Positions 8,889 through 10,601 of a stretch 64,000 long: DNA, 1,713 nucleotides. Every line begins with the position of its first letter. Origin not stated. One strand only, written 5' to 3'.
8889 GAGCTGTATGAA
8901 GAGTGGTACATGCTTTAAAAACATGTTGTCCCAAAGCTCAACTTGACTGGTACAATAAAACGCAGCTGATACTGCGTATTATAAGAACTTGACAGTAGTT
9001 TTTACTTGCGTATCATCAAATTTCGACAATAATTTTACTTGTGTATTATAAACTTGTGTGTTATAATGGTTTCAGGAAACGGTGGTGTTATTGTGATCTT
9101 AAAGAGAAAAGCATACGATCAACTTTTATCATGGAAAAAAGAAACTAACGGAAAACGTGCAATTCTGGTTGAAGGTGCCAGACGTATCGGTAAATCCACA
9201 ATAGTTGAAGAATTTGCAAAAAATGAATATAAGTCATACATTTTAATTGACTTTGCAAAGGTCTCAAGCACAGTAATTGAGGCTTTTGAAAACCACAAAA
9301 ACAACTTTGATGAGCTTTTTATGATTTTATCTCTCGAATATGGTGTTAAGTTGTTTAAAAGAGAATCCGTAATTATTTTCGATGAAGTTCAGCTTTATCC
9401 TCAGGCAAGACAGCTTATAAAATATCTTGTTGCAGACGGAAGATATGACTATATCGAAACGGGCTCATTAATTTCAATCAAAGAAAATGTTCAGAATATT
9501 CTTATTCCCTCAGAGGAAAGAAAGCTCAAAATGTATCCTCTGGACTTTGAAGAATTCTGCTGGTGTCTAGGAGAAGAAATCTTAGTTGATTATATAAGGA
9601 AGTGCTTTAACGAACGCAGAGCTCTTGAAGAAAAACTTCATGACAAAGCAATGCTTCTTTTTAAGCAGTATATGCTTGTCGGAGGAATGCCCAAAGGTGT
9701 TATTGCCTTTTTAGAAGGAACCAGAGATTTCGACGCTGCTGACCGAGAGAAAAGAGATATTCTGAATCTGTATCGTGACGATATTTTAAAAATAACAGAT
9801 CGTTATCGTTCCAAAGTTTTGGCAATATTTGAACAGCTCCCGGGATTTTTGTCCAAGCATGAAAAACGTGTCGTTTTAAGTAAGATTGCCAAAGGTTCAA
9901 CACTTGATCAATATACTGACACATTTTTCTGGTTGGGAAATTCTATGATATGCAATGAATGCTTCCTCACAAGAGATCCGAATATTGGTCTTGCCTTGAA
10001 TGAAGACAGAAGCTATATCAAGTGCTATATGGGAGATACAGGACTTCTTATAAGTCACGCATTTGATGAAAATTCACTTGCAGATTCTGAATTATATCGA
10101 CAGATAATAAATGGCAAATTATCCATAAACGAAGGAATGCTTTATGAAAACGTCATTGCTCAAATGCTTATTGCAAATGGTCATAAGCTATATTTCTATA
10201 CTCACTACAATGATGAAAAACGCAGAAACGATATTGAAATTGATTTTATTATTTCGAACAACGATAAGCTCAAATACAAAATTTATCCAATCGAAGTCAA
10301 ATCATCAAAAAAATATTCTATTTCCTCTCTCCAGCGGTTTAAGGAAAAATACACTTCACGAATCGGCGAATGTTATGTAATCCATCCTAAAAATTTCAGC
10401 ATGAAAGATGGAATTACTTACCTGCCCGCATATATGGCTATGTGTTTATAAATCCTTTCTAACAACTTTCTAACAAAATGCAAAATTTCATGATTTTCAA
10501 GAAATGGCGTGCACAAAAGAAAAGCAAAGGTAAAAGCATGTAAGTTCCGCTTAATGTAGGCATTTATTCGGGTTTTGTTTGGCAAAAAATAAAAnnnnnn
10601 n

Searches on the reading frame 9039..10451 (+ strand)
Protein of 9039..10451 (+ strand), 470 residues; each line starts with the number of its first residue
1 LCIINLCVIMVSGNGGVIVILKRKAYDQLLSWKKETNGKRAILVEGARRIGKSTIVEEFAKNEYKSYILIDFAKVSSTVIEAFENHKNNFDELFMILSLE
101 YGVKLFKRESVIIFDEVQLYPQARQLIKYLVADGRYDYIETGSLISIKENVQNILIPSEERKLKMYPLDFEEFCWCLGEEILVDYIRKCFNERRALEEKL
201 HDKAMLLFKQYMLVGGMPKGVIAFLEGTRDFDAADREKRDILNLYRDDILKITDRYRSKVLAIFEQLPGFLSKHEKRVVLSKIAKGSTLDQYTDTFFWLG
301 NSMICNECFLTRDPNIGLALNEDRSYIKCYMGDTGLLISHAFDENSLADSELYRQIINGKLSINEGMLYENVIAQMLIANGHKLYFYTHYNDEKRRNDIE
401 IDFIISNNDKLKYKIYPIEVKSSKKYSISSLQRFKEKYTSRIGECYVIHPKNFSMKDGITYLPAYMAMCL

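Call 69: search_protein_families(library=pfam, proteins=[window:9039-10451:+], max_evalue=0.01)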
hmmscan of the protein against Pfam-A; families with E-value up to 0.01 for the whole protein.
window:9039-10451:+ (470 aa): 3 families
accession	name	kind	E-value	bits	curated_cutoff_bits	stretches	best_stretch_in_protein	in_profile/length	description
PF13173.12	AAA_14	-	7.5e-23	81.4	27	1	39-174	2-129/129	AAA domain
PF13635.12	DUF4143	-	2.1e-19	70.3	28.1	1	247-423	2-160/160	Domain of unknown function (DUF4143)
PF13191.12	AAA_16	-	0.0072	17.3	32.6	0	36-70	21-55/167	AAA ATPase domain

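Call 70: search_protein_families(library=padloc, proteins=[window:9039-10451:+], max_evalue=0.01)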
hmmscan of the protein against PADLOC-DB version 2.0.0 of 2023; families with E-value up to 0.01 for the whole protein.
window:9039-10451:+ (470 aa): 9 families
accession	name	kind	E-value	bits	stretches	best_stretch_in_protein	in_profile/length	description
PDLC04792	PDC-S01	-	5.2e-107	356.2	1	21-470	2-433/452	-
PDLC04786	PDC-S01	-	2e-98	328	1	21-470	3-432/439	-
PDLC04788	PDC-S01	-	5.5e-59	198.3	1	21-443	2-403/448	-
PDLC04787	PDC-S01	-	6.3e-21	72.7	2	20-273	10-232/412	-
PDLC04789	PDC-S01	-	1.3e-15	55.3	2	33-174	11-140/375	-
PDLC04790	PDC-S01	-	9.7e-14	48.9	2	22-131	13-101/422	-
PDLC04791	PDC-S01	-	7e-11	39.4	2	364-441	300-370/395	-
PDLC04140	mad8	-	0.00088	16.9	1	28-254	16-151/314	mads_8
PDLC04985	PDC-S27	-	0.0061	13.5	0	44-123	30-115/484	-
